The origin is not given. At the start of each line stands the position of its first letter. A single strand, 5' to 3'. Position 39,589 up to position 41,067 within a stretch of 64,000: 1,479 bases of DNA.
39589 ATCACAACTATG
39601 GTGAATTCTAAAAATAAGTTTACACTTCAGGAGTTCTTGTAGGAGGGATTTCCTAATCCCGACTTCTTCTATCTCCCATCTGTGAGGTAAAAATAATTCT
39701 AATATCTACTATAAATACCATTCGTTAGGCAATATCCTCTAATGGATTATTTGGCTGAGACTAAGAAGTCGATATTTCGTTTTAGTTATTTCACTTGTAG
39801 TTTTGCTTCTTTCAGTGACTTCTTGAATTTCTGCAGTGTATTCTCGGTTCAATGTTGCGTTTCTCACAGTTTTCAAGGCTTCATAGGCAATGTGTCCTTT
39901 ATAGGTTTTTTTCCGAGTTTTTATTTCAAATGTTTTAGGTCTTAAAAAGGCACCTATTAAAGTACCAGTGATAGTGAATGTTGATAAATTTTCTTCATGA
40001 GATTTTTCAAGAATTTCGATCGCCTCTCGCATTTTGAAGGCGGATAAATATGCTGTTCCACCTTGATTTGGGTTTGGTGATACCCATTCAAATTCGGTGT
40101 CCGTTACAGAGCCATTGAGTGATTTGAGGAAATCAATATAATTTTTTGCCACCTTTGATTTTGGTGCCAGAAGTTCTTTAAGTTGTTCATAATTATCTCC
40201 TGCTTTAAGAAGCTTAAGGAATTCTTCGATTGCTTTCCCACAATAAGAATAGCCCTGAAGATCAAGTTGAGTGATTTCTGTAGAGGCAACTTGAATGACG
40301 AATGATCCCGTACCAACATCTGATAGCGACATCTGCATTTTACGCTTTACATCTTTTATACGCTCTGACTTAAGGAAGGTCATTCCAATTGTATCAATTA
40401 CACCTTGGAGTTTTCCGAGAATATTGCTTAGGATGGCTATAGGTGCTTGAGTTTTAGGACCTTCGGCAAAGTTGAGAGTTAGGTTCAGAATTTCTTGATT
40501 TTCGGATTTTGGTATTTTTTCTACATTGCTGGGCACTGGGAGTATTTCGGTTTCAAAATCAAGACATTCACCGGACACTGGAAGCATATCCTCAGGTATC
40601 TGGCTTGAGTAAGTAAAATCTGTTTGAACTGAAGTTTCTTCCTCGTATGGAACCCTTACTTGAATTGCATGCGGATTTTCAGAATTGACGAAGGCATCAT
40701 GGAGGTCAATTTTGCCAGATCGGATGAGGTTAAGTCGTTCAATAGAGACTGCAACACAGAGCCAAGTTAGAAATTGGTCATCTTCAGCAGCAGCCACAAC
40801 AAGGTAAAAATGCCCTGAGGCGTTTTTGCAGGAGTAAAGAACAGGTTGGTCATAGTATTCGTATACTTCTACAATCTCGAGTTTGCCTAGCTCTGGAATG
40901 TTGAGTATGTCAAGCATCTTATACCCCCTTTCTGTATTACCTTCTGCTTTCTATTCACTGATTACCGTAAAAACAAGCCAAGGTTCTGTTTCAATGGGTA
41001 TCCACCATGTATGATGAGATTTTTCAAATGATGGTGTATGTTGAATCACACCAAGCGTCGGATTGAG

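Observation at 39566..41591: AT-rich orphan two-gene cassette (136 aa + 392 aa) is wedged between housekeeping genes and is a candidate undescribed defence or toxin-antitoxin-like module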

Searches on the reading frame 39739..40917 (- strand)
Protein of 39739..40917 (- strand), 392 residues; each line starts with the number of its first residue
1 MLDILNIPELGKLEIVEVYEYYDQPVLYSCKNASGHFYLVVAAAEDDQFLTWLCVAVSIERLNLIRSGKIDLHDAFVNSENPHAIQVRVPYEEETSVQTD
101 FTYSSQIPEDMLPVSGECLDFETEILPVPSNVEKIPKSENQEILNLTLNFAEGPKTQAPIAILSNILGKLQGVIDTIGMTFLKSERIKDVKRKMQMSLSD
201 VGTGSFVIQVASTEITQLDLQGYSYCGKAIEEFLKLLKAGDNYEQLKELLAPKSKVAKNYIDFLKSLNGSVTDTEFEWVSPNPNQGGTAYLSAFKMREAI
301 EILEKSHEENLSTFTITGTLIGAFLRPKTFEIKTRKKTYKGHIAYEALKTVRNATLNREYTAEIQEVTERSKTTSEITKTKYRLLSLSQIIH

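Call 4: search_protein_families(library=pfam, proteins=[window:39739-40917:-], max_evalue=1)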
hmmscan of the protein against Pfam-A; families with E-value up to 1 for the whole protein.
window:39739-40917:- (392 aa): 1 family
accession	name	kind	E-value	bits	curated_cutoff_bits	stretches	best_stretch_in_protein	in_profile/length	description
PF20215.3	DUF6575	-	3.7e-31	108.7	26.6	1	9-179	9-177/218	Family of unknown function (DUF6575)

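Call 5: search_protein_families(library=padloc, proteins=[window:39739-40917:-], max_evalue=1)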
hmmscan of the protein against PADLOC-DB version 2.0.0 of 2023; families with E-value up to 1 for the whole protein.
window:39739-40917:- (392 aa): 5 families
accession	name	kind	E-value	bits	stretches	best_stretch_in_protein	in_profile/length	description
PDLC04747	PDC-M63B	-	2.4e-09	34.9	1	117-386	37-307/309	-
PDLC04749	PDC-M63B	-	7.2e-09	33.2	1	137-386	54-304/309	-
PDLC04748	PDC-M63B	-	1e-08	32.4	1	139-385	59-307/326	-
PDLC04024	PD-T4-10_B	-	0.00019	19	1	20-122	24-123/353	-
PDLC01604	tm_4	-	0.0018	16.7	1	307-372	38-101/215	CAS-VI-B; associated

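Call 6: search_protein_families(library=ncbifam, proteins=[window:39739-40917:-], max_evalue=1)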
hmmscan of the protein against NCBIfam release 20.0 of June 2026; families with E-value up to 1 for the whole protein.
window:39739-40917:- (392 aa): 1 family
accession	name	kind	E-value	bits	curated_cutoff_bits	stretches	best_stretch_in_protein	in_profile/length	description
NF011021.0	PRK14450.1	equivalog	0.061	13.3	109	1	229-263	53-87/91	acylphosphatase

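Call 7: search_protein_families(library=phrogs, proteins=[window:39739-40917:-], max_evalue=1)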
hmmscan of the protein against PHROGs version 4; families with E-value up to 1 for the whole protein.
window:39739-40917:- (392 aa): 1 family
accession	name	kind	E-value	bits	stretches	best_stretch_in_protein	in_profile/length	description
phrog_6603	-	unknown function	2.5e-06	27.9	1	157-321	78-244/310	-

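Call 10: find_homologous_proteins(query=window:39739-40917:-)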
Query window:39739-40917:- (392 aa): 208 proteins with E <= 0.001 among 6788 candidates; the best 120 are listed.
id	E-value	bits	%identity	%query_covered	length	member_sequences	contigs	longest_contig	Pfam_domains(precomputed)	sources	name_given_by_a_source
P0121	1.2e-254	862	100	100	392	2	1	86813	PF20215.4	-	-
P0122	6.3e-223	758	89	99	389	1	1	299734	PF20215.4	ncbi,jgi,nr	ncbi:hypothetical protein C6496_11515 [Candidatus Poribacteria bacterium]|nr:MAG: hypothetical prote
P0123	2.4e-222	756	88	99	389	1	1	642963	PF20215.4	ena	-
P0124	2.0e-215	733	88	99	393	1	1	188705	PF20215.4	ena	-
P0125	6.2e-207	705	84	97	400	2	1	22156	PF20215.4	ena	-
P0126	4.8e-205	699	83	99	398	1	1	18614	PF20215.4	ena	-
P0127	1.5e-203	694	83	99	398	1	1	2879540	PF20215.4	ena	-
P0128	2.6e-203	693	83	99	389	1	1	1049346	PF20215.4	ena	-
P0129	1.6e-199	681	82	99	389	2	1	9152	PF20215.4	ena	-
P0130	6.4e-198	675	81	99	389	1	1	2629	PF20215.4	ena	-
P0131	5.2e-196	669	79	99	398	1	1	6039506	PF20215.4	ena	-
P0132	2.0e-189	647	77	99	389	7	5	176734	PF20215.4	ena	-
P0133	1.9e-182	625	75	99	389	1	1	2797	PF20215.4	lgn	-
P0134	3.0e-182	624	74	99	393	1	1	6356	PF20215.4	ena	-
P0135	5.8e-175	600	87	80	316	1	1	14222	PF20215.4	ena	-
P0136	3.8e-167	574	72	99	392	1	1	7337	PF20215.4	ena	-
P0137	7.3e-166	570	71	99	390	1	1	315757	PF20215.4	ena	-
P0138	7.4e-166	570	71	99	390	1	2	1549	PF20215.4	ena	-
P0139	1.1e-165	569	71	99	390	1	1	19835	PF20215.4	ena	-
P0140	1.8e-165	569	71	99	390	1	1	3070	PF20215.4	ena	-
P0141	2.0e-165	569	71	99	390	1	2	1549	PF20215.4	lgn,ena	-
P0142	4.3e-165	567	71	99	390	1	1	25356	PF20215.4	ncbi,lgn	-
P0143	1.1e-164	566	70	99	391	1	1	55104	PF20215.4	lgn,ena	-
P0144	1.7e-164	565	70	99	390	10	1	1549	PF20215.4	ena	-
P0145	2.1e-164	565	70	99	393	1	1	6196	PF20215.4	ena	-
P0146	2.6e-164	565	71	99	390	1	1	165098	PF20215.4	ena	-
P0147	3.3e-164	565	70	99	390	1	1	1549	PF20215.4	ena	-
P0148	2.3e-163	562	70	99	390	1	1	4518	PF20215.4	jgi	jgi:hypothetical protein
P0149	4.2e-163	561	70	99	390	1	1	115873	PF20215.4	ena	-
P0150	5.6e-163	560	70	99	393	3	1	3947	PF20215.4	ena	-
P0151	1.3e-162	559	68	99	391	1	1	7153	PF20215.4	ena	-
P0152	8.3e-162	557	70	99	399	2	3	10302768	PF20215.4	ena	-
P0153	1.0e-161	556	68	99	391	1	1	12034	PF20215.4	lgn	-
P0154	1.1e-161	556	70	99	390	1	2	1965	PF20215.4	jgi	jgi:hypothetical protein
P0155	2.2e-161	555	70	99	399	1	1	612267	PF20215.4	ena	-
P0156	2.4e-161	555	70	99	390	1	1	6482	PF20215.4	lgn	-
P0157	3.4e-160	551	69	99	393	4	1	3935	PF20215.4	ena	-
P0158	2.2e-158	545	68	99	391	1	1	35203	PF20215.4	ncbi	-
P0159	1.5e-157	543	67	99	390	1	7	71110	PF20215.4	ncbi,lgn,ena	-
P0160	3.4e-157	541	67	99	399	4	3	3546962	PF20215.4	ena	-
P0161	4.5e-155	534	67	99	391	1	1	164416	PF20215.4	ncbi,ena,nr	ncbi:MAG: hypothetical protein OXN25_12635 [Candidatus Poribacteria bacterium]|nr:hypothetical prote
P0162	1.6e-154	533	67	99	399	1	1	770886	PF20215.4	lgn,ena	-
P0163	4.3e-154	531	67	99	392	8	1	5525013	PF20215.4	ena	-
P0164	8.8e-154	530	67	99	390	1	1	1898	PF20215.4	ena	-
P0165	4.5e-149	515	64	99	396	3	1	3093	PF20215.4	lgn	-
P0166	1.8e-148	513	64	99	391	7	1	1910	PF20215.4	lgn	-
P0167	1.3e-144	500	64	99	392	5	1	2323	PF20215.4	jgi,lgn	-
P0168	3.3e-143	495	62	99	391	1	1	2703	PF20215.4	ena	-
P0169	3.7e-143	495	62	99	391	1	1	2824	PF20215.4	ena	-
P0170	5.5e-143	495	63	99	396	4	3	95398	PF20215.4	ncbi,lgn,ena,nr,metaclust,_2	ncbi:hypothetical protein J4G08_05940 [Candidatus Poribacteria bacterium]|nr:hypothetical protein [C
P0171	4.6e-139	482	61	99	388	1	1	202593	PF20215.4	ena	-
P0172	1.6e-138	480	61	99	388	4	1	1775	PF20215.4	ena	-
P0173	3.4e-138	479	61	99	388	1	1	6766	PF20215.4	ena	-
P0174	1.3e-137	477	61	99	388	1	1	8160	PF20215.4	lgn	-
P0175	1.9e-137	476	61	99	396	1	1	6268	PF20215.4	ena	-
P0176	1.0e-136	474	61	99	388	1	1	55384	PF20215.4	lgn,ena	-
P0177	3.0e-135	469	61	99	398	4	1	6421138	PF20215.4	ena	-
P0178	1.0e-133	464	60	99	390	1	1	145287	PF20215.4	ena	-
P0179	1.5e-133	464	60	99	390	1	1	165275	PF20215.4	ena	-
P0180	2.8e-133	463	60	99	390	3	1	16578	PF20215.4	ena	-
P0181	3.2e-133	463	60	99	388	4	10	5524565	PF20215.4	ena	-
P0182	3.2e-133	463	60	99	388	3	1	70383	PF20215.4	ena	-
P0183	2.7e-132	460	59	99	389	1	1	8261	PF20215.4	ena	-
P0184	3.2e-132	459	61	99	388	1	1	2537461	PF20215.4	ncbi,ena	-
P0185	4.4e-132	459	59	99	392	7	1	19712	PF20215.4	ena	-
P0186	8.7e-132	458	60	99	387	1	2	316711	PF20215.4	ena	-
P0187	9.4e-132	458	59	99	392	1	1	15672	PF20215.4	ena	-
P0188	1.3e-131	457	58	99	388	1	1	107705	PF20215.4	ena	-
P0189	1.6e-131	457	60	99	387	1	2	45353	PF20215.4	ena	-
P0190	6.4e-131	455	60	99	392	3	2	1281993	PF20215.4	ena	-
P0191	7.5e-131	455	59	99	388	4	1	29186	PF20215.4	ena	-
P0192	5.0e-130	452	57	99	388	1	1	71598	PF20215.4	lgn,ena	-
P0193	6.9e-130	452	57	99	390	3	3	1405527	PF20215.4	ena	-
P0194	1.0e-129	451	59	99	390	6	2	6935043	PF20215.4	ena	-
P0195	1.1e-129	451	58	99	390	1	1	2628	PF20215.4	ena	-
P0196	1.2e-129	451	58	99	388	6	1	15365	PF20215.4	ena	-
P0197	1.5e-129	451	59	99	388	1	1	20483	PF20215.4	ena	-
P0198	1.2e-128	448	58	99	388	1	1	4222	PF20215.4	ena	-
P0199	6.2e-128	445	83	65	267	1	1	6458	PF20215.4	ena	-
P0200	1.1e-127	444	57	99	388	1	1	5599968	PF20215.4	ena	-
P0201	1.1e-127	444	57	99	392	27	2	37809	PF20215.4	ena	-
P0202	1.2e-127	444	58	99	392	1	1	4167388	PF20215.4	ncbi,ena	-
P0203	2.5e-127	443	55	99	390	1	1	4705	PF20215.4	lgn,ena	-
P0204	3.8e-127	443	58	99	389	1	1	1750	PF20215.4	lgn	-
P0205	6.3e-127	442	58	99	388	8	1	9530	PF20215.4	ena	-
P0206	1.2e-126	441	58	99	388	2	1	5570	PF20215.4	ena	-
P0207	1.5e-126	441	57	99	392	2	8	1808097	PF20215.4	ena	-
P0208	2.8e-126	440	56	99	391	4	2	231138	PF20215.4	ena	-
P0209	8.2e-125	435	59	99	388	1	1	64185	PF20215.4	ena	-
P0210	1.3e-124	434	56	99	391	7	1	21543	PF20215.4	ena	-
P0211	3.7e-124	433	57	99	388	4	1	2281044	PF20215.4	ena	-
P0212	6.8e-124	432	57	99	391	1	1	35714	PF20215.4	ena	-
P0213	1.1e-123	431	58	99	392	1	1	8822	PF20215.4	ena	-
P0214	1.1e-123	431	57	99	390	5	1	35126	PF20215.4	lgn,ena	-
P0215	1.4e-123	431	57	99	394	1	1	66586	PF20215.4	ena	-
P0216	4.0e-123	429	56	99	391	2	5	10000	PF20215.4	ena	-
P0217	4.2e-123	429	55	99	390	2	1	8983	PF20215.4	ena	-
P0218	5.0e-123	429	57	99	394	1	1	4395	PF20215.4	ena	-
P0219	5.3e-123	429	57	99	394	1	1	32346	PF20215.4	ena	-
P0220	5.4e-123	429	57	99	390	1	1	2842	PF20215.4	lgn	-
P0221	5.8e-123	429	56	99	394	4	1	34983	PF20215.4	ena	-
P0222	6.8e-123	429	57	99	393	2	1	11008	PF20215.4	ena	-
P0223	8.9e-123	428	55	99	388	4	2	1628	PF20215.4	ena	-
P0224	9.5e-123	428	56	99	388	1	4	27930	PF20215.4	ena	-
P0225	1.0e-122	428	57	99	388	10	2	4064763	PF20215.4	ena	-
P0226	1.1e-122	428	55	99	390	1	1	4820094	PF20215.4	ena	-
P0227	1.3e-122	428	56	99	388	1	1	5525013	PF20215.4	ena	-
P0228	1.7e-122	427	56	99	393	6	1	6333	PF20215.4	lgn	-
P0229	1.8e-122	427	55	99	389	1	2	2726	PF20215.4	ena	-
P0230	1.9e-122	427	56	99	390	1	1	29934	PF20215.4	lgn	-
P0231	2.5e-122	427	56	99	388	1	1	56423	PF20215.4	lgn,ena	-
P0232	3.3e-122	426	57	99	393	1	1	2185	PF20215.4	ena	-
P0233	3.4e-122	426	56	99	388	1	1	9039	PF20215.4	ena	-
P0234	3.5e-122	426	56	99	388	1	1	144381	PF20215.4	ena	-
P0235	8.8e-122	425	55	99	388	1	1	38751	PF20215.4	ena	-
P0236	2.6e-121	423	57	99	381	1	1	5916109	PF20215.4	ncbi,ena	-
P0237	5.5e-121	422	55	99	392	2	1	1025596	PF20215.4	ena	-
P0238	7.0e-121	422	56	99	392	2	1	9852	PF20215.4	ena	-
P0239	1.1e-120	421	56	99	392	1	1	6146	PF20215.4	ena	-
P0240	1.2e-120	421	55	99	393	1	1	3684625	PF20215.4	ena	-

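Call 13: find_related_loci(query=window:39739-40917:-, collection=genome_contigs, flank=6000)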
Query window:39739-40917:- (392 aa) in genome_contigs; peptide patterns used: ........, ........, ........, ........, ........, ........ (x = any residue, [..] = any of these).
80 stretches matched a pattern; 19 encode a relative of the query (tblastn E <= 1e-3); 19 distinct loci.
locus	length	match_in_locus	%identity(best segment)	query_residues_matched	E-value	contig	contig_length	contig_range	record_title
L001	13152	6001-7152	70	1-382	2e-173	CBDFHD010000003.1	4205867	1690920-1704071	MAG: Candidatus Poribacteria bacterium isolate 3ddb7f14-4d05-4080-9b3f-f5d75a2c5508 genome assembly, contig: contig_3, w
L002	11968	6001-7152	67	1-382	2e-167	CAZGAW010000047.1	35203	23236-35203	MAG TPA_asm: uncultured bacterium isolate SRP109090_co1_253 genome assembly, contig: NODE_1585_length_35203_cov_19.40136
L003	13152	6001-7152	67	1-382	3e-167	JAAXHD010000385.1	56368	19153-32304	MAG: Candidatus Poribacteria bacterium isolate Plut_88880 unfiltered_Plut_88880_genomic_contig_101399, whole genome shot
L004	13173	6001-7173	67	1-389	4e-165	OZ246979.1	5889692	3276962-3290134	MAG: Candidatus Poribacteria bacterium isolate b1f05427-043e-45ba-8b49-4d0e3d1ba290 genome assembly, chromosome: 1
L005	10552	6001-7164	59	1-389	1e-142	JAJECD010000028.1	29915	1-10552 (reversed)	MAG: Candidatus Poribacteria bacterium isolate jk18x9bins.85 k141_407476, whole genome shotgun sequence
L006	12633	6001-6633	87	1-388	5e-71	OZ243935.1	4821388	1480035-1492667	MAG: Candidatus Poribacteria bacterium isolate 04a31957-9a65-48c7-867d-416cbb8de8da genome assembly, chromosome: 1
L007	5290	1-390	84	5-134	3e-69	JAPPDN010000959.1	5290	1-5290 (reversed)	MAG: Candidatus Poribacteria bacterium isolate IRC4_bin_27 NODE_6731_length_5290_cov_4.9893, whole genome shotgun sequen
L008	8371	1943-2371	76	3-145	5e-68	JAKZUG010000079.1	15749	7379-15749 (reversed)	MAG: Candidatus Poribacteria bacterium isolate Langseth_MAG_00079 Langseth_MAG_00079_000000000079, whole genome shotgun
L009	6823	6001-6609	80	1-387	2e-67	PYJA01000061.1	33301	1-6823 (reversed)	MAG: Candidatus Poribacteria bacterium isolate PCPOR2a Ga0207197_1061, whole genome shotgun sequence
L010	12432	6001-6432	70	1-144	2e-64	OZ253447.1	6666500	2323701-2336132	MAG: Candidatus Poribacteria bacterium isolate c3a381aa-0ed9-4b9f-99fb-31763fcdc289 genome assembly, chromosome: 1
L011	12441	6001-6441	68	1-149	1e-62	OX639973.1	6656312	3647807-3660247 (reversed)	MAG: uncultured Poribacteria bacterium isolate a51c2dcd-0bc8-4832-ac43-f95c9d639ad7 genome assembly, chromosome: 1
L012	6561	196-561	79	1-122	2e-62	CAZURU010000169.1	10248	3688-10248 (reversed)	MAG TPA_asm: uncultured bacterium isolate SRP109090_co2_4 genome assembly, contig: NODE_9918_length_10248_cov_9.270774,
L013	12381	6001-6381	76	1-127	7e-62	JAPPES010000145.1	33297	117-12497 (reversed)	MAG: Candidatus Poribacteria bacterium isolate RHO1_bin_11 NODE_2436_length_33297_cov_18.095271, whole genome shotgun se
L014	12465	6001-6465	67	1-155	6e-61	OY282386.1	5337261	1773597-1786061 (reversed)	MAG: Candidatus Poribacteria bacterium genome assembly, chromosome: 1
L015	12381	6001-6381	73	1-127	2e-60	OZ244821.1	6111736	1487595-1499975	MAG: Candidatus Poribacteria bacterium isolate f8e195d4-717b-4ac2-aaf5-fcbd41c48ae0 genome assembly, chromosome: 1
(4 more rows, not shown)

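Call 25: search_solved_structures(query=A1, max_evalue=10)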
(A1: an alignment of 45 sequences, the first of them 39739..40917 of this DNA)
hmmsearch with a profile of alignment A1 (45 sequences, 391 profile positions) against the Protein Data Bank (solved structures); distinct sequences matched with E-value up to 10: 1.
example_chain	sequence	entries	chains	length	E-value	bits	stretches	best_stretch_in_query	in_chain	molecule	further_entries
8x7z_A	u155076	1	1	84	0.55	12.2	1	134-184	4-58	HR1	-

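Call 36: search_protein_representatives(alignment_id=A1)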
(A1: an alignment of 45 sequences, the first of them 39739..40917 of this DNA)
Query: 45 sequences, 391 profile positions. Proteins with E-value up to 0.001 (for the whole library): 2903; up to 1e-10: 1500; up to 1e-30: 453. The best 150 are listed.
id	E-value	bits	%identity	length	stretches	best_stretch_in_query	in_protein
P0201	4.3e-200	680.9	-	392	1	1-390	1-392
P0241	1.1e-128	445.9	-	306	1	1-297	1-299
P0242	2.4e-127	441.4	-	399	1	1-390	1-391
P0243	3.0e-118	411.5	-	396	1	8-390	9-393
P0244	1.3e-111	389.6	-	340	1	128-390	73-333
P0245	2.4e-109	382.2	-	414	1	1-390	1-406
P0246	1.3e-108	379.7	-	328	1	119-390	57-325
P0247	1.6e-101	356.5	-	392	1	8-390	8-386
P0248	8.4e-100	350.8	-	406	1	8-390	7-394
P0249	1.1e-98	347.1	-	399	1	8-390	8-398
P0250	1.7e-98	346.5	-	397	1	8-390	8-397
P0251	6.6e-98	344.5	-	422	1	1-390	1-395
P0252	7.8e-98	344.3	-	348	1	102-390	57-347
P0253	7.0e-95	334.6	-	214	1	128-339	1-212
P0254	7.7e-95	334.4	-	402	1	1-390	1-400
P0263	6.1e-86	305.1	-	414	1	8-390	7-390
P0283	4.1e-76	272.8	-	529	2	9-386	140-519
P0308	4.5e-69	249.6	-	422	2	131-389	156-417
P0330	6.2e-65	236.0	-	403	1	1-389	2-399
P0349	5.8e-61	222.9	-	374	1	6-390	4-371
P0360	1.5e-59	218.3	-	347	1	130-390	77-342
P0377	7.3e-57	209.4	-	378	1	7-389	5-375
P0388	1.5e-55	205.1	-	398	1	7-389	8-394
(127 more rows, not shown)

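Call 37: predict_structure(alignment_id=A1)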
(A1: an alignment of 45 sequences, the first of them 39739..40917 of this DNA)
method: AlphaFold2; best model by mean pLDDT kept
length: 392 residues; sequences in the alignment: 45
mean_pLDDT: 77.2   pTM: 0.50
mean pLDDT of the five models: 77.2, 76.5, 75.1, 72.8, 72.3
residues with pLDDT >= 90: 80; 70-90: 207; 50-70: 66; < 50: 39
segments of 3 or more residues with pLDDT < 50: 121-137, 154-157, 184-191, 308-310
pLDDT, mean of each block of 10 residues (from residue 1): 75 75 63 84 85 86 73 86 88 84 86 76 40 50 85 53 78 79 50 59 66 66 80 92 84 78 87 89 87 90 67 86 91 94 86 92 80 57 89 58
secondary structure, 60 per line:
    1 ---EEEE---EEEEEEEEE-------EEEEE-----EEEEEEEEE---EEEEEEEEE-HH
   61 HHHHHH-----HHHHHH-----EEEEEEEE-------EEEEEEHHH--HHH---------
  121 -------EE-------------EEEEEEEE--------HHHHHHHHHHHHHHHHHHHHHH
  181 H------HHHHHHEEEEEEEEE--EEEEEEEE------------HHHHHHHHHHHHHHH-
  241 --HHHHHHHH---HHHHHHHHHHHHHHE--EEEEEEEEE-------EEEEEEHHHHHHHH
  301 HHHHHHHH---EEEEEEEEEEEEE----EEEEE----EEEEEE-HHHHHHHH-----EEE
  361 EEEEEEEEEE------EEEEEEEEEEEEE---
elements in order: E4-7 E11-19 E27-31 E37-45 E49-57 H59-66 H72-77 E83-90 E98-103 E143-150 H159-181 H188-193 E194-202 E205-212 H225-239 H243-250 H254-267 E271-279 E287-292 H293-308 E312-324 E329-333 E338-343 H345-352 E358-370 E377-389

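Call 41: fold_search(model_id=the predicted structure, library=pdb)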
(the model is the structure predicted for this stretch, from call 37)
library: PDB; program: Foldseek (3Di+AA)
matches with E <= 10: 846; with E <= 0.001: 0
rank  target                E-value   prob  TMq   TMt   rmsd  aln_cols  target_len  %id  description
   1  5c0x_J                5.9e-03  0.18  0.13  0.06  22.4       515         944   12  Structure of a 12-subunit nuclear exosome complex bound to structured RNA (released 2015-08-05)
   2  4ifd_J                1.1e-02  0.15  0.13  0.06  22.3       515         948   11  Crystal structure of an 11-subunit eukaryotic exosome complex bound to RNA (released 2013-02-06)
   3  5gro_A                1.1e-02  1.00  0.18  0.58   5.5        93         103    6  Crystal structure of the N-terminal anticodon-binding domain of non-discriminating aspartyl-tRNA synthetase from Helic (released 2017-02-15)
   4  4nnz_B                1.6e-02  0.33  0.12  0.12  11.4       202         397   14  Subunit PA0372 of heterodimeric zinc protease PA0371-PA0372 (released 2014-01-15)
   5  5wob_C                2.1e-02  0.21  0.13  0.07  24.2       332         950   11  Crystal Structure Analysis of Fab1-Bound Human Insulin Degrading Enzyme (IDE) in Complex with Insulin (released 2018-04-18)
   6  3kjo_A                2.4e-02  0.94  0.16  0.21  13.8       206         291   10  Crystal Structure of hPOT1V2-dTrUd(AGGGTTAG) (released 2010-01-19)
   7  6cqm_B                2.5e-02  1.00  0.17  0.58   3.9        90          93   10  Crystal Structure of mitochondrial single-stranded DNA binding proteins from S. cerevisiae, Rim1 (Form2) (released 2018-05-30)
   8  9dhk_B                2.6e-02  1.00  0.14  0.37   4.5        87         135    4  RMI1-RMI2 bound to cyclic peptide L3 (released 2025-07-02)
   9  9cy7_A                3.3e-02  0.11  0.12  0.08  22.0       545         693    8  Structure of S.pombe Dis3L2 in complex with oligoU RNA substrate (released 2025-08-06)
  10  9pd3_N                3.4e-02  1.00  0.17  0.35   6.8       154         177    6  NER dual incision complex - DuIS (released 2026-02-18)
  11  4ql5_B                3.4e-02  1.00  0.13  0.60   5.1        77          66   10  Crystal structure of translation initiation factor IF-1 from Streptococcus pneumoniae TIGR4 (released 2014-07-02)
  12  9di4_B                3.6e-02  1.00  0.14  0.35   5.1        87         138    6  RMI1-RMI2 bound to cyclic peptide L4 (released 2025-07-02)
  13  8aas_C                3.8e-02  1.00  0.15  0.48   3.1        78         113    5  Crystal structure of the Pyrococcus abyssi RPA trimerization core bound to poly-dT20 ssDNA (released 2023-05-03)
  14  6cqo_B                3.8e-02  1.00  0.17  0.58   4.0        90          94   10  Crystal Structure of mitochondrial single-stranded DNA binding proteins from S. cerevisiae (SeMet Labeled), Rim1 (Form (released 2018-05-30)
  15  2n78_MODEL_1_A        4.0e-02  0.99  0.13  0.50   5.7        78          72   13  NMR structure of IF1 from Pseudomonas aeruginosa (released 2016-09-07)
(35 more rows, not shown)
